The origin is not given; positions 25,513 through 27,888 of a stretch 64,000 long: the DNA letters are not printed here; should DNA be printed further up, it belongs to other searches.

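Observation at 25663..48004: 22-kb co-directional block: seven secreted beta-helix paralogues, one decayed copy, a barrel-like protein and two jelly-roll giants - candidate surface-display or export system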

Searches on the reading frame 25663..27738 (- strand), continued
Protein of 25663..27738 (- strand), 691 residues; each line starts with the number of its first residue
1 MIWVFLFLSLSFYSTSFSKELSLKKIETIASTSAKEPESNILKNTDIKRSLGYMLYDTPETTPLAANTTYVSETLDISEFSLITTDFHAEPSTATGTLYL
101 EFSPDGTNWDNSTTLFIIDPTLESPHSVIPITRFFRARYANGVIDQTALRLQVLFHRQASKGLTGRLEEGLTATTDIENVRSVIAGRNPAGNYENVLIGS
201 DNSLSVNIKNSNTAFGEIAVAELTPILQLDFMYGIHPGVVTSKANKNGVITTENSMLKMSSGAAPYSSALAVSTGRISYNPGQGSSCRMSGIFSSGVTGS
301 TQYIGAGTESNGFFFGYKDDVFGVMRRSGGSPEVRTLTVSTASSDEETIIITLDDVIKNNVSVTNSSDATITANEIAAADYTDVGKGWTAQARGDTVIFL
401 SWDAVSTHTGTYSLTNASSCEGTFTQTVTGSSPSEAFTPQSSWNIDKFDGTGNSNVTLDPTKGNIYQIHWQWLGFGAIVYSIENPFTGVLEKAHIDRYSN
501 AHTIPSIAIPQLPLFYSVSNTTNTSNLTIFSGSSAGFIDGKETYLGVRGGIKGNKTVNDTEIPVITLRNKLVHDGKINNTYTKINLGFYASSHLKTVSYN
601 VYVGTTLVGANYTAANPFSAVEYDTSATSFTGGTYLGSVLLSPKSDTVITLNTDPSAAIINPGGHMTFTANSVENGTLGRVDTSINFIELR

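Call 68: search_protein_families(library=ncbifam, proteins=[P0001, P0003, P0004, P0006, P0007, P0008, P0009, P0010, P0011, P0012], max_evalue=0.01)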
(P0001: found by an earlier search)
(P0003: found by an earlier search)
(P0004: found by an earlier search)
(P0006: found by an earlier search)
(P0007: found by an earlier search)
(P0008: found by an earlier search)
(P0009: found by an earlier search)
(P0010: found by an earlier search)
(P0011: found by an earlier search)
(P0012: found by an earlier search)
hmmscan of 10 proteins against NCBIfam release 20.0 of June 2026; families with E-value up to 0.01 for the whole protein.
P0001 (691 aa): 1 family
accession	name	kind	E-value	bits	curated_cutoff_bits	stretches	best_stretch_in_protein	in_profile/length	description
NF047953.1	PBSXProtXepA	equivalog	0.00015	21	400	1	93-149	77-133/279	phage-like element PBSX protein XepA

P0003 (1214 aa): 1 family
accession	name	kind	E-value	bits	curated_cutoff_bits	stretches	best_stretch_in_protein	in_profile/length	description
NF047953.1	PBSXProtXepA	equivalog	3.9e-07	29.5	400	1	63-125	76-138/279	phage-like element PBSX protein XepA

P0004 (459 aa): 0 families

P0006 (499 aa): 0 families

P0007 (775 aa): 0 families

P0008 (1022 aa): 1 family
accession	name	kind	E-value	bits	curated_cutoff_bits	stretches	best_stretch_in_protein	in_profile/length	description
TIGR03805.1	beta_helix_1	subfamily_domain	0.0029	16.7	141.5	0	115-186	221-280/314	parallel beta-helix domain-containing protein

P0009 (407 aa): 2 families
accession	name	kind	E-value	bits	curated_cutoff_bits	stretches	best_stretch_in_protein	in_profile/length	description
TIGR03805.1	beta_helix_1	subfamily_domain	5.3e-05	22.4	141.5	1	122-306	59-243/314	parallel beta-helix domain-containing protein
TIGR03804.1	para_beta_helix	repeat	0.00025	20.7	19.45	0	316-340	1-25/44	parallel beta-helix repeat protein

P0010 (533 aa): 0 families

P0011 (710 aa): 0 families

P0012 (539 aa): 0 families

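Call 70: find_encoding_contigs(protein=P0224, flank=10000, max_places=1)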
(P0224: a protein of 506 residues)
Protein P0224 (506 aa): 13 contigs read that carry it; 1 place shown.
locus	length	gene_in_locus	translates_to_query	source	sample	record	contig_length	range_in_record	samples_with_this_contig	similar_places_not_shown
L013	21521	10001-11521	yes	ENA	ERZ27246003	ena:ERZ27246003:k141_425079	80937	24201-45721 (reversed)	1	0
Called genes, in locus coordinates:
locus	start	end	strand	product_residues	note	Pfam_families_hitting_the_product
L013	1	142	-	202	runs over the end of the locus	-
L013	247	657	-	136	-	-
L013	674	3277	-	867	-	PF02463:SMC_N (faint), PF13555:AAA_29 (faint), PF20703:nSTAND1 (faint), PF00005:ABC_tran (faint), PF13175:AAA_15 (faint), PF13191:AAA_16 (faint), PF13304:AAA_21 (faint), PF17760:UvrA_inter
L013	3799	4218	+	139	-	PF12796:Ank_2, PF13606:Ank_3 (faint), PF13637:Ank_4 (weak), PF00023:Ank (weak)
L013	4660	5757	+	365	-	PF01098:FTSW_RODA_SPOVE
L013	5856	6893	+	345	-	PF05496:RuvB_N, PF00004:AAA, PF07728:AAA_5, PF17864:AAA_lid_4, PF05491:WHD_RuvB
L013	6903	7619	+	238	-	PF20772:TACO1_YebC_N, PF01709:Transcrip_reg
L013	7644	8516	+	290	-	PF03755:YicC-like_N, PF08340:YicC-like_C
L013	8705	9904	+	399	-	PF12708:Pect-lyase_RHGA_epim (weak), PF13229:Beta_helix (weak), PF05048:NosD, PF13229:Beta_helix, PF05048:NosD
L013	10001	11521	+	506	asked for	PF13229:Beta_helix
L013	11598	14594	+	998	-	PF24161:CCDC39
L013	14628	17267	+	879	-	-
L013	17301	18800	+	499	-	PF13229:Beta_helix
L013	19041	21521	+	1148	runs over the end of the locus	PF02811:PHP, PF07733:DNA_pol3_alpha, PF17657:DNA_pol3_finger, PF14579:HHH_6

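Call 72: find_encoding_contigs(protein=P0043, flank=10000, max_places=1)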
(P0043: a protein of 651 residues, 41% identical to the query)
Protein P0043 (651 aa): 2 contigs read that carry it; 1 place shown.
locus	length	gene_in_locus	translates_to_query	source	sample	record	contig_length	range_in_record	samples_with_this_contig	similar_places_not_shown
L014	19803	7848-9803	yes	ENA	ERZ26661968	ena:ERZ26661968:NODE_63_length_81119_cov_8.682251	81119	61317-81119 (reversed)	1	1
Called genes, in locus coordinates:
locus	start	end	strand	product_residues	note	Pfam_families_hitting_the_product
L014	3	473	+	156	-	?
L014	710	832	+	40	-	-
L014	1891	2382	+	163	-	-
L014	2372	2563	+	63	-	-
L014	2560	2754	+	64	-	-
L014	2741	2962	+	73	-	-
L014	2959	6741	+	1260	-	PF05658:YadA_head (weak)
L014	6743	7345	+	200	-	PF07484:Collar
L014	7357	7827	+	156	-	PF07484:Collar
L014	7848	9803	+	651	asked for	-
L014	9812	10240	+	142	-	-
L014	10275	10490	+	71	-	-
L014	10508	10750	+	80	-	-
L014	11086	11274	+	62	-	-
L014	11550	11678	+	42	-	-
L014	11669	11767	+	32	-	-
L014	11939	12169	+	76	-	-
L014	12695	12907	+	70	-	-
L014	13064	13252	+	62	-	-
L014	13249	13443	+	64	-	-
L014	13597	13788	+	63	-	-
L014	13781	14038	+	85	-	-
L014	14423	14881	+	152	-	-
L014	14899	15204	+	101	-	-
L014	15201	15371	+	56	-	-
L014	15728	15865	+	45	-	-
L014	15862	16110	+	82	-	-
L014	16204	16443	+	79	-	-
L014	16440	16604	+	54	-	-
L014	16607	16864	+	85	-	-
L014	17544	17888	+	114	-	-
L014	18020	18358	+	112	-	-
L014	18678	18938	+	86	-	-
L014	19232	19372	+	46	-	-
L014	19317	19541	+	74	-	-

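Call 73: find_encoding_contigs(protein=P0039, flank=10000, max_places=1)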
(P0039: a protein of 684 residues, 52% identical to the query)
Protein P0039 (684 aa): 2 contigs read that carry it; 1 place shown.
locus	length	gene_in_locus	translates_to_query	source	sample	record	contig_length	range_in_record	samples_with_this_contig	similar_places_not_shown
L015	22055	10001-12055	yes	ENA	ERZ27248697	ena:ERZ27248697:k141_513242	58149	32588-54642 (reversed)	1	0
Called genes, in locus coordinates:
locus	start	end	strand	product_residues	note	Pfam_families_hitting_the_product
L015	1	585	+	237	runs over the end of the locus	PF20772:TACO1_YebC_N, PF01709:Transcrip_reg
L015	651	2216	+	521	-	PF13229:Beta_helix (weak)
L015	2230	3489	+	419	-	PF13229:Beta_helix (faint)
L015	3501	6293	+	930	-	PF13229:Beta_helix (weak)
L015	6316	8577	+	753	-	-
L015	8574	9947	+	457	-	PF05048:NosD (weak), PF13229:Beta_helix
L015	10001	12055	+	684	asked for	-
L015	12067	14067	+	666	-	-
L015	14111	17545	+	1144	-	PF02811:PHP, PF07733:DNA_pol3_alpha, PF17657:DNA_pol3_finger, PF14579:HHH_6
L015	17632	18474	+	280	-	-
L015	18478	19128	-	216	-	-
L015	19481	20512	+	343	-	PF02912:Phe_tRNA-synt_N, PF01409:tRNA-synt_2d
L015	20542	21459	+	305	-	PF00483:NTP_transferase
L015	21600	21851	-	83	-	-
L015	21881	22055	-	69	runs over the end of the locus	-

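Call 77: fold_search(model_id=the predicted structure, library=viral)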
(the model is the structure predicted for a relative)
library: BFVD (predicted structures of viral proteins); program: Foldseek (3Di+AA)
matches with E <= 10: 1434; with E <= 0.001: 143
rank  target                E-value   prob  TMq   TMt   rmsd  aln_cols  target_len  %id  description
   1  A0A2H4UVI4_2          1.6e-59  1.00  0.65  0.36   7.9       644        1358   30  Membrane associated protein [Bodo saltans virus]
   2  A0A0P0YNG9            1.4e-44  1.00  0.54  0.62  14.3       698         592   22  (no name in the UniProt tables at hand)
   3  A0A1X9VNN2            2.5e-43  1.00  0.61  0.76   8.5       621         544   22  Uncharacterized protein [Mimivirus AB-566-O17]
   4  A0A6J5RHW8            2.6e-38  1.00  0.53  0.29  11.1       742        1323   18  Uncharacterized protein [uncultured Caudovirales phage]
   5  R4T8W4                4.5e-30  1.00  0.48  0.56  15.8       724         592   15  Uncharacterized protein [Halogranum tailed virus 1]
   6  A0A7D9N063            6.3e-29  1.00  0.47  0.77   5.6       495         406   20  (no name in the UniProt tables at hand)
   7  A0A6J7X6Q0            5.5e-27  1.00  0.51  0.60   8.1       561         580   17  Uncharacterized protein [uncultured Caudovirales phage]
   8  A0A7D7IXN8            8.5e-27  1.00  0.51  0.48   8.2       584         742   18  (no name in the UniProt tables at hand)
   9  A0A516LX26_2          1.9e-22  1.00  0.45  0.32  28.9      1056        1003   10  (no name in the UniProt tables at hand)
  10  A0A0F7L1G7            9.7e-21  1.00  0.33  0.37  18.8       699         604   12  Uncharacterized protein [uncultured marine virus]
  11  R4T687                1.6e-19  1.00  0.45  0.65  11.2       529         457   13  Uncharacterized protein [Haloarcula hispanica tailed virus 2]
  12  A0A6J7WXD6            8.1e-19  1.00  0.41  0.24  30.9      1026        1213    9  Uncharacterized protein [uncultured Caudovirales phage]
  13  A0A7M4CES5            1.5e-18  1.00  0.40  0.48  13.1       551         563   13  Uncharacterized protein [Pyramimonas orientalis virus 01B]
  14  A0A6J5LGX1            5.1e-18  1.00  0.46  0.42  16.9       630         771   11  Uncharacterized protein [uncultured Caudovirales phage]
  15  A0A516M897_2          5.6e-18  1.00  0.46  0.33  34.8       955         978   11  (no name in the UniProt tables at hand)
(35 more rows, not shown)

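Call 87: search_protein_families(library=pfam, proteins=[P0175, P0176, P0190, P0209, P0225], max_evalue=0.001)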
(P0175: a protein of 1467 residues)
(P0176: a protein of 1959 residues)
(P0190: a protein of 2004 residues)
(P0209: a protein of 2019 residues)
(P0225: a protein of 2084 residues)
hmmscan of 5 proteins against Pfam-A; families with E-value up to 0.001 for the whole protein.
P0175 (1467 aa): 2 families
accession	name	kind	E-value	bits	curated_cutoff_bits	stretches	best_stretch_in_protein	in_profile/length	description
PF13229.12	Beta_helix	-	4.4e-48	163.3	25.9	6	921-1079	3-157/158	Right handed beta helix region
PF05048.19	NosD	-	4.7e-08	33.2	23.6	0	881-1051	3-164/212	Periplasmic copper-binding protein (NosD)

P0176 (1959 aa): 3 families
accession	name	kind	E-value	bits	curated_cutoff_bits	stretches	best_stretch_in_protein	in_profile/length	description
PF13229.12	Beta_helix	-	6.9e-12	45.7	25.9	3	1339-1463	8-122/158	Right handed beta helix region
PF00400.38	WD40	-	7.7e-06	26.7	27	0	1792-1822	5-38/39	WD domain, G-beta repeat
PF12894.13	ANAPC4_WD40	-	0.00084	20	22.9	0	1581-1643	11-67/91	Anaphase-promoting complex subunit 4 WD40 domain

P0190 (2004 aa): 18 families
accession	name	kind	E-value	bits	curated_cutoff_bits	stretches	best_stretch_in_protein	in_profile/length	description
PF25174.1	Beta-prop_THOC3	-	1.9e-34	119.4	305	4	641-757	83-190/272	THOC3 beta-propeller domain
PF23414.1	Beta-prop_EML_2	-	6.4e-28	98.3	90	2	650-805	2-142/266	Echinoderm microtubule-associated protein second beta-propeller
PF24817.1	WD40_WDHD1_1st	-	1.6e-27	96.9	109.9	3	645-811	85-246/291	WDHD1 first WD40 domain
PF00400.38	WD40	-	5e-27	93.6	27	0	689-707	12-30/39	WD domain, G-beta repeat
PF12894.13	ANAPC4_WD40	-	1.8e-24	86.2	22.9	0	782-826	33-72/91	Anaphase-promoting complex subunit 4 WD40 domain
PF24807.1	WD40_CDC20-Fz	-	1.8e-21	77.2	200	1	649-811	138-289/292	CDC20/Fizzy WD40 domain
PF24814.1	WD40_Prp19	-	4.9e-18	65.6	320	1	741-906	138-279/281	Prp19 WD40 domain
PF08662.17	eIF2A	-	5.5e-18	66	20.5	1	641-775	54-182/194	Eukaryotic translation initiation factor eIF2A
PF13229.12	Beta_helix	-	3e-15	56.6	25.9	4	443-567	3-123/158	Right handed beta helix region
PF23389.1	Beta-prop_WDR19_1st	-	7.1e-13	48.7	27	1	652-757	3-100/325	WDR19 first beta-propeller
PF25460.1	Beta-prop_Aladin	-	9.1e-12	45.2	171.1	0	649-704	113-169/340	Aladin seven-bladed propeller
PF24797.1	Beta-prop_WDR35_TULP_N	-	2.3e-11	43.9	80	1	638-854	108-320/332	WDR35/TULP4 N-terminal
PF23775.1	Beta-prop_RIG_2nd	-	4.6e-11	43.1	80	0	684-748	33-90/278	RIG second beta-propeller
PF04762.18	Beta-prop_ELP1_1st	-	2.6e-10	40.2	26.8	0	692-757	213-275/359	ELP1 first N-terminal beta-propeller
PF07676.18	PD40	-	7.4e-08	32.6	20.9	0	650-662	12-24/38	WD40-like Beta Propeller Repeat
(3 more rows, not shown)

P0209 (2019 aa): 19 families
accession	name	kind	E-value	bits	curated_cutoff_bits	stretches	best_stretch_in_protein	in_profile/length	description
PF24807.1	WD40_CDC20-Fz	-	5.6e-30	105.1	200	3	1640-1747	50-155/292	CDC20/Fizzy WD40 domain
PF25174.1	Beta-prop_THOC3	-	2e-24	86.5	305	1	1640-1841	45-232/272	THOC3 beta-propeller domain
PF23414.1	Beta-prop_EML_2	-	2.7e-23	83.1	90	2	1647-1743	45-140/266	Echinoderm microtubule-associated protein second beta-propeller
PF12894.13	ANAPC4_WD40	-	5.7e-19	68.6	22.9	1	1648-1713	2-67/91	Anaphase-promoting complex subunit 4 WD40 domain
PF24817.1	WD40_WDHD1_1st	-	6.7e-17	62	109.9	1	1693-1841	95-241/291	WDHD1 first WD40 domain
PF13229.12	Beta_helix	-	5.1e-14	52.6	25.9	4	726-869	18-156/158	Right handed beta helix region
PF24797.1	Beta-prop_WDR35_TULP_N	-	2.8e-13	50.1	80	0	1685-1747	116-176/332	WDR35/TULP4 N-terminal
PF08662.17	eIF2A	-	5.3e-13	49.7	20.5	1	1687-1791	62-159/194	Eukaryotic translation initiation factor eIF2A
PF00400.38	WD40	-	5.3e-12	46.1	27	0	1676-1710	5-37/39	WD domain, G-beta repeat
PF24814.1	WD40_Prp19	-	7.4e-12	45.3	320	2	1759-1933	120-278/281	Prp19 WD40 domain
PF23383.1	Beta-prop_IFT140_1st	-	2.1e-10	40.3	27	1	1776-1914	15-145/406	IFT140 first beta-propeller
PF25460.1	Beta-prop_Aladin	-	9.8e-09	35.2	171.1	0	1643-1745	112-212/340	Aladin seven-bladed propeller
PF23389.1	Beta-prop_WDR19_1st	-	1.8e-08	34.2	27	0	1781-1890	3-103/325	WDR19 first beta-propeller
PF23775.1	Beta-prop_RIG_2nd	-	1.9e-06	27.9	80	0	1642-1695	38-91/278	RIG second beta-propeller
PF23726.1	Beta-prop_RSE1_2nd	-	3.7e-06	26.9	30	0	1652-1729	117-199/327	RSE1/DDB1/CPSF1 second beta-propeller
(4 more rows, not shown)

P0225 (2084 aa): 28 families (the best 25 are shown)
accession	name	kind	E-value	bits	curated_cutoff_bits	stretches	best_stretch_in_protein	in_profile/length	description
PF25174.1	Beta-prop_THOC3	-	3.9e-52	177.4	305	3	1684-1891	88-271/272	THOC3 beta-propeller domain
PF00400.38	WD40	-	6.7e-44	146.9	27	0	1868-1896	4-33/39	WD domain, G-beta repeat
PF24807.1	WD40_CDC20-Fz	-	4e-40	138.4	200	4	1783-1953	54-209/292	CDC20/Fizzy WD40 domain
PF23414.1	Beta-prop_EML_2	-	8.6e-37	127.4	90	3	1824-1940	34-143/266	Echinoderm microtubule-associated protein second beta-propeller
PF12894.13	ANAPC4_WD40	-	3.5e-34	117.4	22.9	0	676-744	2-65/91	Anaphase-promoting complex subunit 4 WD40 domain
PF24817.1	WD40_WDHD1_1st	-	3.3e-32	112.3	109.9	2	1679-1800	123-242/291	WDHD1 first WD40 domain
PF24814.1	WD40_Prp19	-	1.7e-28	99.9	320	3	1682-1895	89-281/281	Prp19 WD40 domain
PF08662.17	eIF2A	-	5.1e-25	88.9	20.5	3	1818-1937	48-159/194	Eukaryotic translation initiation factor eIF2A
PF24797.1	Beta-prop_WDR35_TULP_N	-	1.5e-20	74.1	80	0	479-511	13-45/332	WDR35/TULP4 N-terminal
PF23775.1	Beta-prop_RIG_2nd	-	4.6e-19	69.3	80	0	1868-1932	31-91/278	RIG second beta-propeller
PF23383.1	Beta-prop_IFT140_1st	-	4.3e-18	65.7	27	1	624-741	15-126/406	IFT140 first beta-propeller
PF23389.1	Beta-prop_WDR19_1st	-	1.9e-17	63.8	27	0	1825-1941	34-142/325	WDR19 first beta-propeller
PF07676.18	PD40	-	8.2e-16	57.9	20.9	0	1785-1805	13-32/38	WD40-like Beta Propeller Repeat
PF25460.1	Beta-prop_Aladin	-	3.5e-15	56.4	171.1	1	1690-1893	23-213/340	Aladin seven-bladed propeller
PF25173.1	Beta-prop_WDR3_1st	-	1.2e-14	54.9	154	1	1819-1941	20-133/184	WDR3 first beta-propeller domain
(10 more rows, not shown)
